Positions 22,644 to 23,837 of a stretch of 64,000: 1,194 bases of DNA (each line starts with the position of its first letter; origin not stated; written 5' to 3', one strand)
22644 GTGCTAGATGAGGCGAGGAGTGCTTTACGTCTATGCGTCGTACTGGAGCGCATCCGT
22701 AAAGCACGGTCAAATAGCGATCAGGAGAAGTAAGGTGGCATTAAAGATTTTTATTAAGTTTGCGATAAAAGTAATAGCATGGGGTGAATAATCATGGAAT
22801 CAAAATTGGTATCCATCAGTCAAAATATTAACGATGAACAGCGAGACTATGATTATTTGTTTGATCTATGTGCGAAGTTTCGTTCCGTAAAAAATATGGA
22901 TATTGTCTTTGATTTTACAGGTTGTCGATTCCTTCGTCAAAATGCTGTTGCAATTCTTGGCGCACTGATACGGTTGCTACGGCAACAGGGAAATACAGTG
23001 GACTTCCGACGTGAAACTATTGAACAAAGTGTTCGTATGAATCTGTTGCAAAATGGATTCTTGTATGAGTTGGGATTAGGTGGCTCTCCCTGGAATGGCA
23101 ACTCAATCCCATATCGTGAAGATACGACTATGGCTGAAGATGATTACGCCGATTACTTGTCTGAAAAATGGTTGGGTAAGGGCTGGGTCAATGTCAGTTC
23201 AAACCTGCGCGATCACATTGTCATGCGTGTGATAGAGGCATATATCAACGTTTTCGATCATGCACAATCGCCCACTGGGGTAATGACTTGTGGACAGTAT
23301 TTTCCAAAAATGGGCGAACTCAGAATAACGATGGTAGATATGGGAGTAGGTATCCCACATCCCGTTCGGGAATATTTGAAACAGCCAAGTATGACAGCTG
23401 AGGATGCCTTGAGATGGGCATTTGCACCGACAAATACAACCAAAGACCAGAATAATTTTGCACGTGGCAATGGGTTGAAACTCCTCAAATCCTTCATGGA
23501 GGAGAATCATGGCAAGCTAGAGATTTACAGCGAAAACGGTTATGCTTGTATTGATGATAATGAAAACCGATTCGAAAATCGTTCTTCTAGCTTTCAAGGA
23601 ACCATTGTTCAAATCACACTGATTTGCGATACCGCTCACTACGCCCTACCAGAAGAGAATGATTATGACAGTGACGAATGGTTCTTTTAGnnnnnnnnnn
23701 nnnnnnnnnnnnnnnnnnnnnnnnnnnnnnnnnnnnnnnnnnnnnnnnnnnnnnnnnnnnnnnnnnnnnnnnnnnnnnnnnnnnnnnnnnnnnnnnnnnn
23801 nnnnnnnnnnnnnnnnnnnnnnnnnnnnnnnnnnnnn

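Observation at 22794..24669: Three-gene cassette: STAS-like/GHKL kinase fusion, DUF4325-type STAS protein and PIN nuclease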

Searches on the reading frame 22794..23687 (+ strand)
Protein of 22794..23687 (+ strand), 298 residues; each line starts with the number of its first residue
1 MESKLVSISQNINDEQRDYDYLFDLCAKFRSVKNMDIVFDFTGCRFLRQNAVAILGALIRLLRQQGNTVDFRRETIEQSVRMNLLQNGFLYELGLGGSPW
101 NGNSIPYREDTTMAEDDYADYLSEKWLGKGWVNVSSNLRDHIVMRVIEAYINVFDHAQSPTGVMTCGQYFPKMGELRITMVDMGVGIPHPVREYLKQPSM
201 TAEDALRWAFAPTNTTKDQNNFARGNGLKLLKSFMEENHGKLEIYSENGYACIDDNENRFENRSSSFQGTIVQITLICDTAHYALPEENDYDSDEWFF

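Call 3: search_protein_families(library=pfam, proteins=[window:22794-23687:+], max_evalue=1)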
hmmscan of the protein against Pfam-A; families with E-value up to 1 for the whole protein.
window:22794-23687:+ (298 aa): 4 families
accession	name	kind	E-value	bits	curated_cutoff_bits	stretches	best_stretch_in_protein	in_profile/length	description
PF02518.31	HATPase_c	-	7.9e-05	23.5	26.4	1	145-275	9-106/111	Histidine kinase-, DNA gyrase B-, and HSP90-like ATPase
PF13581.12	HATPase_c_2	-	0.0014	19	27.4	1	132-237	22-111/127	Histidine kinase-like ATPase domain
PF23051.1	DUF7040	-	0.096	13.5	27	1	217-276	21-84/116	Domain of unknown function (DUF7040)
PF25654.1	MCP1_SIFV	-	0.11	12.6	27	1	224-284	122-182/204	Major capsid protein 1, Sulfolobus islandicus filamentous virus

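Call 4: search_protein_families(library=padloc, proteins=[window:22794-23687:+], max_evalue=1)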
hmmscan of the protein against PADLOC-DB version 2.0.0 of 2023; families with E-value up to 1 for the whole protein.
window:22794-23687:+ (298 aa): 1 family
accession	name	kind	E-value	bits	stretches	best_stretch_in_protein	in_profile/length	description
PDLC02567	DrmA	-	7.3e-06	21.3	1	146-276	144-270/1750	DrmA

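Call 5: search_protein_families(library=ncbifam, proteins=[window:22794-23687:+], max_evalue=1)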
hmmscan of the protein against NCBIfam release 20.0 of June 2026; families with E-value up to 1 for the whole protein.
window:22794-23687:+ (298 aa): 1 family
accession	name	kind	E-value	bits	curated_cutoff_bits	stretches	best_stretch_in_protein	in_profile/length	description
NF045903.1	CuHisKinLciSLeg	equivalog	0.05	13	700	1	141-250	250-348/357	copper-responsive two-component system sensor histidine kinase LciS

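Call 7: search_protein_families(library=phrogs, proteins=[window:22794-23687:+], max_evalue=1)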
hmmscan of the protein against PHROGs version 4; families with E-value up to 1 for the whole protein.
window:22794-23687:+ (298 aa): 1 family
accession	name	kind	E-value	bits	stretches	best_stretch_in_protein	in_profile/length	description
phrog_3364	-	unknown function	1.5e-36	127.3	1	6-282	7-294/304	-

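Call 11: find_homologous_proteins(query=window:22794-23687:+)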
Query window:22794-23687:+ (298 aa): 268 proteins with E <= 0.001 among 723 candidates; the best 120 are listed.
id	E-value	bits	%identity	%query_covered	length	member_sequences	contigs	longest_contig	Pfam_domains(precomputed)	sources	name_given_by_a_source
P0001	2.4e-198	675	97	100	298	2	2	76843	-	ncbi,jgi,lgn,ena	-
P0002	1.1e-161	555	80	100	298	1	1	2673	-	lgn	-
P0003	1.7e-160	551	77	100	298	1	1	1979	-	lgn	-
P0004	1.5e-156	538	77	100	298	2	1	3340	PF02518.32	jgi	jgi:anti-sigma regulatory factor (Ser/Thr protein kinase)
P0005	1.7e-156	538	77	100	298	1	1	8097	-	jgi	jgi:anti-anti-sigma regulatory factor/predicted small secreted protein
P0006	4.3e-156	537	77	100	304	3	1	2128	-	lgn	-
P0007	1.1e-155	535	77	100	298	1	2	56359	-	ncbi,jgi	jgi:hypothetical protein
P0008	6.2e-155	533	76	100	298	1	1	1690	-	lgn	-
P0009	9.8e-155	532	77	100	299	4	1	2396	PF02518.32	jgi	-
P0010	1.1e-153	529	77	100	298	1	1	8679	-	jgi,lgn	jgi:hypothetical protein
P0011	1.4e-152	525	75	100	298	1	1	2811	-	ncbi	-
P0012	8.7e-152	523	74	100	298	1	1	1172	-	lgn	-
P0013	1.2e-150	519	75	100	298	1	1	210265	-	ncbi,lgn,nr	ncbi:MAG: ATP-binding protein [Chloroflexi bacterium]|nr:ATP-binding protein [Chloroflexota bacteriu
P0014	7.8e-149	513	74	100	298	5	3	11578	-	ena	-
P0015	1.6e-148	512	76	98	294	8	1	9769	-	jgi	-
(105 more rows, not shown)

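Call 13: find_related_loci(query=A1, collection=genome_contigs, flank=6000)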
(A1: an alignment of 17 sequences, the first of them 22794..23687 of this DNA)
Query A1 (298 aa) in genome_contigs; peptide patterns used: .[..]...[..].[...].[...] (x = any residue, [..] = any of these).
216 stretches matched a pattern; 209 encode a relative of the query (tblastn E <= 1e-3); the best 80 are kept; 80 distinct loci.
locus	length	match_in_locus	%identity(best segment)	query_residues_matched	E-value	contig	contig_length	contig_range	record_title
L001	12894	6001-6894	75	1-298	5e-155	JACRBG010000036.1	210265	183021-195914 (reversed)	MAG: Chloroflexi bacterium isolate NC_groundwater_1614_Pr3_B-0.1um_50_13 SR-2_scaffold_141_2360114, whole genome shotgun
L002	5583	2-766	79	43-298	3e-138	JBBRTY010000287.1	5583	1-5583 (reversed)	MAG: Aggregatilineales bacterium isolate La3_concoct.028 La3_concoct.028_K_463545_L_5583_cov_19.6527, whole genome shotg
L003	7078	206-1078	53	6-298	9e-106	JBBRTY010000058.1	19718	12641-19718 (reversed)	MAG: Aggregatilineales bacterium isolate La3_concoct.028 La3_concoct.028_K_3076069_L_19718_cov_59.5741, whole genome sho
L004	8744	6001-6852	47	12-298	1e-89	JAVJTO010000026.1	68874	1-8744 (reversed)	MAG: Coleofasciculus sp. B1-GNL1-01 k141_28396, whole genome shotgun sequence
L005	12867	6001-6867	47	3-290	1e-86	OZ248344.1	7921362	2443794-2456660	MAG: Rivularia sp. (in: cyanobacteria) isolate 23fe80d2-2bef-4b14-a7c1-d0d5c20622be genome assembly, chromosome: 2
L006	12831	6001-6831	48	12-290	2e-86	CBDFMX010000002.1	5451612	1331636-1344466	MAG: Stigonema sp. isolate 9a048915-f00d-425c-bd96-d5550510256a genome assembly, contig: contig_2, whole genome shotgun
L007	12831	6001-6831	47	12-290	1e-85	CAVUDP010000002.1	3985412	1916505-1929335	MAG: uncultured cyanobacterium isolate MFD03250.bin.1.115 genome assembly, contig: contig_2441, whole genome shotgun seq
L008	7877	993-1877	48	6-297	8e-86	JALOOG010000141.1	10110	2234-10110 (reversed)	MAG: Anaerolineae bacterium isolate Prado097 scaffold_13540, whole genome shotgun sequence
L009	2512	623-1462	49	12-288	2e-88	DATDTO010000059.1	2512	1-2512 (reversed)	MAG TPA_asm: archaeon isolate SMAG_U8033 k141_23815, whole genome shotgun sequence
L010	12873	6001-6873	46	1-290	4e-85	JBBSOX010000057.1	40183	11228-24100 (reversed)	MAG: Chroococcales cyanobacterium isolate LS6_sbin.41 LS6_sbin.41_K_6058_L_40183_cov_19.0036, whole genome shotgun seque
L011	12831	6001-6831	47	12-290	4e-85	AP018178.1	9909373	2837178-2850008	Calothrix sp. NIES-2100 DNA, nearly complete genome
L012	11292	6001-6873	46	1-290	3e-85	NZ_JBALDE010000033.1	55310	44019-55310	MAG: Nostoc sp. isolate P12650 bin 7 NODE_225_length_55310_cov_94.251689, whole genome shotgun sequence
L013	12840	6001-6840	45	2-283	7e-85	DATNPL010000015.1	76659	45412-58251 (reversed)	MAG TPA_asm: Coleofasciculaceae cyanobacterium isolate SMAG_U16480 k141_4995, whole genome shotgun sequence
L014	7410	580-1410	47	12-290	1e-84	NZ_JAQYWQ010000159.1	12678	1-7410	MAG: Nostoc sp. S13 S13_NODE_1022_length_12678_cov_37.7308, whole genome shotgun sequence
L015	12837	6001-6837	48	12-288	2e-84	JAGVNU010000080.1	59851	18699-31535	MAG: Thermodesulfovibrionia bacterium isolate DeMMO3_26 c_000000003804, whole genome shotgun sequence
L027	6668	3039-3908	45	5-293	2e-81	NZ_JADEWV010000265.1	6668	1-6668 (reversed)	Microcoleus sp. LEGE 07076 NODE_529_length_6668_cov_5.53157, whole genome shotgun sequence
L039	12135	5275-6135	44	2-288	1e-79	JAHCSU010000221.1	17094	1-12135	Nostoc sp. CCCryo 231-06 CCCRYO23106-221, whole genome shotgun sequence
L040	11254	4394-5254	44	2-288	3e-79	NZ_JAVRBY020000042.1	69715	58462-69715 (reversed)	MAG: Nostoc sp. DedQUE02 Nostoc_sp_DedQUE02_42, whole genome shotgun sequence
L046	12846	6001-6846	46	12-298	5e-79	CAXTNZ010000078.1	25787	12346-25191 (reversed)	MAG TPA_asm: uncultured bacterium isolate public_SRR14722176_metawrap_bin.1 genome assembly, contig: public_SRR14722176_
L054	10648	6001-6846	46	12-298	4e-78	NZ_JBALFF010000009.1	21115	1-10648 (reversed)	MAG: Nostoc sp. isolate P9639 bin 5 NODE_516_length_21115_cov_73.298668, whole genome shotgun sequence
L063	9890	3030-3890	44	2-288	7e-78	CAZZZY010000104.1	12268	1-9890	MAG: uncultured Acetobacteraceae bacterium isolate Green_W.bin.2 genome assembly, contig: NODE_181_length_12268_cov_7.12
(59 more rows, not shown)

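Call 19: search_protein_families(library=pfam, proteins=[L001:4474-5904:+, L046:9073-11313:-, L001:132-3002:+, L040:2112-4073:-, L063:5022-6167:+, L054:2527-5766:-, L007:2857-4671:+, L010:8110-10623:-, L027:747-2243:+, L039:8945-9493:-], max_evalue=0.001)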
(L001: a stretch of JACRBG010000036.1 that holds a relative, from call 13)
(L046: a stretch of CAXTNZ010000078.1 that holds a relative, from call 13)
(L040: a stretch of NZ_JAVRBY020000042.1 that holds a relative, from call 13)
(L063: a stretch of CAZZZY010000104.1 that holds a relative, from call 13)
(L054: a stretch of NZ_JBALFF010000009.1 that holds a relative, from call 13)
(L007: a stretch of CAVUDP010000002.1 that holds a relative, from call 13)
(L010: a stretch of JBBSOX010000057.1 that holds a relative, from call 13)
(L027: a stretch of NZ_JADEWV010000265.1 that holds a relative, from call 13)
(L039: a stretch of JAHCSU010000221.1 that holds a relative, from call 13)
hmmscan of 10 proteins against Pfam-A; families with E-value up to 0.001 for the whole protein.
L001:4474-5904:+ (477 aa): 1 family
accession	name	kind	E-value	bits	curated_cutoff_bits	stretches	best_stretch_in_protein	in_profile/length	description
PF01420.25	Methylase_S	-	1.8e-23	84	22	2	249-408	3-151/168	Type I restriction modification DNA specificity domain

L046:9073-11313:- (747 aa): 4 families
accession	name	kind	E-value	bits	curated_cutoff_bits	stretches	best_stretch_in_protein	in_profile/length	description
PF02384.22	N6_Mtase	-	1.2e-76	258.5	20.4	1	149-424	3-271/311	N-6 DNA Methylase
PF12161.14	HsdM_N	-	1.2e-19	71.7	24.5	1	7-139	1-135/135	HsdM N-terminal domain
PF01170.24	UPF0020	-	0.0003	21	22.3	1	179-279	15-132/197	RMKL-like, methyltransferase domain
PF05175.20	MTS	-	0.00044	20.4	23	0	188-283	27-113/170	Methyltransferase small domain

L001:132-3002:+ (957 aa): 6 families
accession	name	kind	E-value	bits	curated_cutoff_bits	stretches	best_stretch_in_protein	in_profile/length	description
PF08463.15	EcoEI_R_C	-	6.6e-41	140.6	24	1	790-951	1-163/163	EcoEI R protein C-terminal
PF04851.21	ResIII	-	2.9e-29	102.5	22.5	1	251-433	3-163/164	Type III restriction enzyme, res subunit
PF18766.7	SWI2_SNF2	-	4.6e-14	53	26.7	1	256-459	2-186/221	SWI2/SNF2 ATPase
PF04313.20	HSDR_N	-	2.6e-08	34.4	25.1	1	21-190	42-185/198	Type I restriction enzyme R protein N terminus (HSDR_N)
PF00270.35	DEAD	-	9.2e-08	32.4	26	1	255-436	3-163/167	DEAD/DEAH box helicase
PF00271.37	Helicase_C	-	1.2e-07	32.4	23.5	1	528-638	7-109/110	Helicase conserved C-terminal domain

L040:2112-4073:- (654 aa): 2 families
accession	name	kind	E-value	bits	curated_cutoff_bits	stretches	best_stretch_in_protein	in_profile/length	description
PF00122.25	E1-E2_ATPase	-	1.3e-48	165.3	28.1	1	130-311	1-181/181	E1-E2 ATPase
PF00702.32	Hydrolase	-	4.8e-37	128.6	26.4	1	327-562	1-190/191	haloacid dehalogenase-like hydrolase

L063:5022-6167:+ (382 aa): 4 families
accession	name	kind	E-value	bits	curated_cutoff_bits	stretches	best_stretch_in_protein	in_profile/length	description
PF02570.20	CbiC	-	1.6e-49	168.7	22.5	1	168-357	5-195/196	Precorrin-8X methylmutase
PF13411.12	MerR_1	-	4.3e-14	52.8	21.6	1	20-77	11-67/69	MerR HTH family regulatory protein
PF00376.29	MerR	-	7.3e-11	42.1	28.2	1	9-48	1-38/38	MerR family regulatory protein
PF09278.17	MerR-DNA-bind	-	0.00032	21.7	25.4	1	55-116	3-65/65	MerR, DNA binding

L054:2527-5766:- (1080 aa): 5 families
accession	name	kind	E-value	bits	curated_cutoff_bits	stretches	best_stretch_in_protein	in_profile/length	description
PF18766.7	SWI2_SNF2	-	3.5e-68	230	26.7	1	272-484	1-209/221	SWI2/SNF2 ATPase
PF04313.20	HSDR_N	-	2.1e-34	119.6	25.1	1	5-214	2-195/198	Type I restriction enzyme R protein N terminus (HSDR_N)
PF11867.13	T1RH-like_C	-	2.3e-25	90.1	26.8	1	765-1047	31-309/329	Type I restriction enzyme HindI endonuclease subunit-like, C-terminal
PF04851.21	ResIII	-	8.5e-18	65.2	22.5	1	283-428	18-162/164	Type III restriction enzyme, res subunit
PF22679.2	T1R_D3-like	-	9.5e-18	65.5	27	1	643-712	86-157/158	Type I restriction enzyme subunit R domain 3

L007:2857-4671:+ (605 aa): 3 families
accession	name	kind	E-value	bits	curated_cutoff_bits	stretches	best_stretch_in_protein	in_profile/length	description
PF00005.33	ABC_tran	-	4.3e-31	108.8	25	1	379-528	1-137/137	ABC transporter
PF00664.28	ABC_membrane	-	2.5e-29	103.3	28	1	21-306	4-268/274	ABC transporter transmembrane region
PF02463.25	SMC_N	-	2.3e-05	24.4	40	0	416-569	107-210/220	RecF/RecN/SMC N terminal domain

L010:8110-10623:- (838 aa): 1 family
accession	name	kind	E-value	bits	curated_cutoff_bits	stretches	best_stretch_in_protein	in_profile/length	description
PF00082.27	Peptidase_S8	-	7.5e-36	124.3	21.8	1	266-625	7-288/288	Subtilase family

L027:747-2243:+ (499 aa): 1 family
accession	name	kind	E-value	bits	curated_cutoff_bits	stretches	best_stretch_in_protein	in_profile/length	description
PF00815.25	Histidinol_dh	-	3.3e-172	573.6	27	1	92-490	11-410/411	Histidinol dehydrogenase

L039:8945-9493:- (183 aa): 0 families

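Call 28: search_solved_structures(query=A2, max_evalue=1, show_alignments=2)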
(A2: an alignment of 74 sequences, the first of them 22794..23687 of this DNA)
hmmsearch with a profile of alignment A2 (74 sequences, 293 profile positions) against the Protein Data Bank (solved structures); distinct sequences matched with E-value up to 1: 13.
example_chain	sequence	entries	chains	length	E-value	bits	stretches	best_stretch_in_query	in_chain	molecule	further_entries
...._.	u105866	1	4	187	0.00071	22.2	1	176-246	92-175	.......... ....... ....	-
1i58_A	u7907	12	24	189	0.00073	22.1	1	176-246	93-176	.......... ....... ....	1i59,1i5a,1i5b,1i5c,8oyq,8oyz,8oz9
1i5d_A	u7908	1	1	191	0.00075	22.1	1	176-246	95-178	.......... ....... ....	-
4xiv_A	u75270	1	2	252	0.0013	21.3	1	177-246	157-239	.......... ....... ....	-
2ch4_A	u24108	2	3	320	0.0021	20.6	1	177-246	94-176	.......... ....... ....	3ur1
3ja6_C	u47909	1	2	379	0.0047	19.5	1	177-246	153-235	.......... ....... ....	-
1b3q_A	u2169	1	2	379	0.0048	19.4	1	177-246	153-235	PROTEIN (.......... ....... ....)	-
8c5v_A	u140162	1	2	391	0.045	16.3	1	196-248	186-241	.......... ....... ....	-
6s1k_A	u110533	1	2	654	0.09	15.3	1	196-248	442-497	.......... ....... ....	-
4r39_A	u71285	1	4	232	0.16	14.5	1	127-189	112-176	Blue-light-activated histidine kinase 2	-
9jfj_A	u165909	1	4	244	0.19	14.2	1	175-248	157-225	Sensor histidine kinase ZraS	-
4r3a_A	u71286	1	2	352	0.42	13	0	128-189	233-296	Blue-light-activated histidine kinase 2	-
4jpb_A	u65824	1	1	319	0.69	12.4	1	180-246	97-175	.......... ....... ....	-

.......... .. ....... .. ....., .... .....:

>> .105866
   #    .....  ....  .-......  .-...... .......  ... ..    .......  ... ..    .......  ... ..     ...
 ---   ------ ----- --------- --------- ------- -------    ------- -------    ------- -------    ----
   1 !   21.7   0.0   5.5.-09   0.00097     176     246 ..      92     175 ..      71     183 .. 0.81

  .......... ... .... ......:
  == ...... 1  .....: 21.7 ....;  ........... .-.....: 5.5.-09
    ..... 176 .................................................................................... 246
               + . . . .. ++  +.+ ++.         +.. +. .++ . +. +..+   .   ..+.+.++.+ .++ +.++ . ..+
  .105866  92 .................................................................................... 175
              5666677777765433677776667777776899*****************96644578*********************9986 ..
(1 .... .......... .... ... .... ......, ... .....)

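Call 32: predict_structure(alignment_id=A2)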
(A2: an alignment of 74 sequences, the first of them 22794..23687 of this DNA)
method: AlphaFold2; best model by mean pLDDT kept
length: 298 residues; sequences in the alignment: 74
mean_pLDDT: 89.9   pTM: 0.89
mean pLDDT of the five models: 89.9, 88.7, 88.3, 88.1, 87.6
residues with pLDDT >= 90: 225; 70-90: 51; 50-70: 10; < 50: 12
segments of 3 or more residues with pLDDT < 50: 288-298
pLDDT, mean of each block of 10 residues (from residue 1): 92 95 97 97 96 97 96 95 94 89 92 94 92 86 92 83 95 95 94 96 96 77 71 92 97 95 95 92 66 39
secondary structure, 60 per line:
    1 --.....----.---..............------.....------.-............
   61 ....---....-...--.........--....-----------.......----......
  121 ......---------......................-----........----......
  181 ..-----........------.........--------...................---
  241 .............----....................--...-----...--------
elements in order: E3-7 H16-29 E36-40 H49-64 E68-71 H78-86 H89-92 E104-110 H115-126 H136-157 E163-170 E175-182 H188-195 H202-210 H219-237 E241-253 E258-277

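Call 36: fold_search(model_id=the predicted structure, library=pdb)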
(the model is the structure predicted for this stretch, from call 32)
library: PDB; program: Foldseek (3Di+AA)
matches with E <= 10: 1052; with E <= 0.001: 63
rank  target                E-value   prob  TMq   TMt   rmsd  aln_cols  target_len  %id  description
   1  1z5a_B                1.7e-05  1.00  0.28  0.19  12.2       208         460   15  Topoisomerase VI-B, ADP-bound dimer form (released 2005-06-14)
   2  1mx0_C                2.9e-05  0.99  0.26  0.19  12.2       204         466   14  Structure of topoisomerase subunit (released 2003-01-07)
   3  1mu5                  5.3e-05  1.00  0.27  0.19   8.8       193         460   16  Structure of topoisomerase subunit (released 2003-01-07)
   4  2hkj                  5.6e-05  0.99  0.26  0.18   9.1       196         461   15  Topoisomerase VI-B bound to radicicol (released 2006-08-29)
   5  7ptf_C                6.4e-05  0.99  0.26  0.35  11.7       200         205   15  Pseudomonas aeruginosa DNA gyrase B 24kDa ATPase subdomain complexed with novobiocin (released 2022-10-05)
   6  1z59                  8.3e-05  0.98  0.25  0.18  10.6       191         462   15  Topoisomerase VI-B, ADP-bound monomer form (released 2005-06-14)
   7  7ptg_A                9.5e-05  0.99  0.25  0.36  11.3       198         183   13  Pseudomonas aeruginosa DNA gyrase B 24kDa ATPase subdomain complexed with EBL2888 (released 2022-10-05)
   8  6rkw_B                1.3e-04  1.00  0.29  0.13  10.6       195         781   11  CryoEM structure of the complete E. coli DNA Gyrase complex bound to a 130 bp DNA duplex (released 2019-11-06)
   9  4prv                  1.7e-04  0.99  0.28  0.23   8.5       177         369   14  E. coli GyrB 43-kDa N-terminal fragment in complex with ADP (released 2014-09-24)
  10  4wub                  1.7e-04  0.99  0.27  0.22  10.9       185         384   12  N-terminal 43 kDa fragment of the E. coli DNA gyrase B subunit grown from 100 mM KCl condition (released 2015-04-08)
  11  1l0o_A                1.8e-04  1.00  0.32  0.61   4.7       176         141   20  Crystal Structure of the Bacillus stearothermophilus Anti-Sigma Factor SpoIIAB with the Sporulation Sigma Factor Sigma (released 2002-04-03)
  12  1til_E                1.8e-04  1.00  0.31  0.59   4.6       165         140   19  Crystal Structures of the ADP and ATP bound forms of the Bacillus Anti-sigma factor SpoIIAB in complex with the Anti-a (released 2004-06-15)
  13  3zkb_G                1.8e-04  0.99  0.29  0.24  10.2       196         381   13  CRYSTAL STRUCTURE OF THE ATPASE REGION OF Mycobacterium tuberculosis GyrB WITH AMPPNP (released 2013-09-18)
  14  4prx                  1.8e-04  0.98  0.26  0.23   8.4       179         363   14  E. coli GyrB 43-kDa N-terminal fragment in complex with ADP+Pi (released 2014-09-24)
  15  6yd9                  1.9e-04  0.99  0.26  0.37   8.7       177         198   12  Ecoli GyrB24 with inhibitor 16a (released 2020-12-30)
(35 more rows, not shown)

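Call 64: find_related_loci(query=A2, collection=viral_contigs, flank=5000)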
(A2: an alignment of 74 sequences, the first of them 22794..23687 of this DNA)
Query A2 (298 aa) in viral_contigs; peptide patterns used: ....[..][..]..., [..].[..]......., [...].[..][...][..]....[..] (x = any residue, [..] = any of these).
40 stretches matched a pattern; 5 encode a relative of the query (tblastn E <= 1e-3); 5 distinct loci.
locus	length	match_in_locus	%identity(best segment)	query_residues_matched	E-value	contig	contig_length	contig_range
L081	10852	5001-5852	43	12-298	4e-75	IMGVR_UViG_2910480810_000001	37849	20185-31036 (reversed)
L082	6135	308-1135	44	12-288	3e-70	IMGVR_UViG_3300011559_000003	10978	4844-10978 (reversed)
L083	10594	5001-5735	28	37-276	2e-17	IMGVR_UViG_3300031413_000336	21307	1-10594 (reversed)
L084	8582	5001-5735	27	37-276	3e-17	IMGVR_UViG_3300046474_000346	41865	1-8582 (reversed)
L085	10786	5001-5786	25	37-296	9e-14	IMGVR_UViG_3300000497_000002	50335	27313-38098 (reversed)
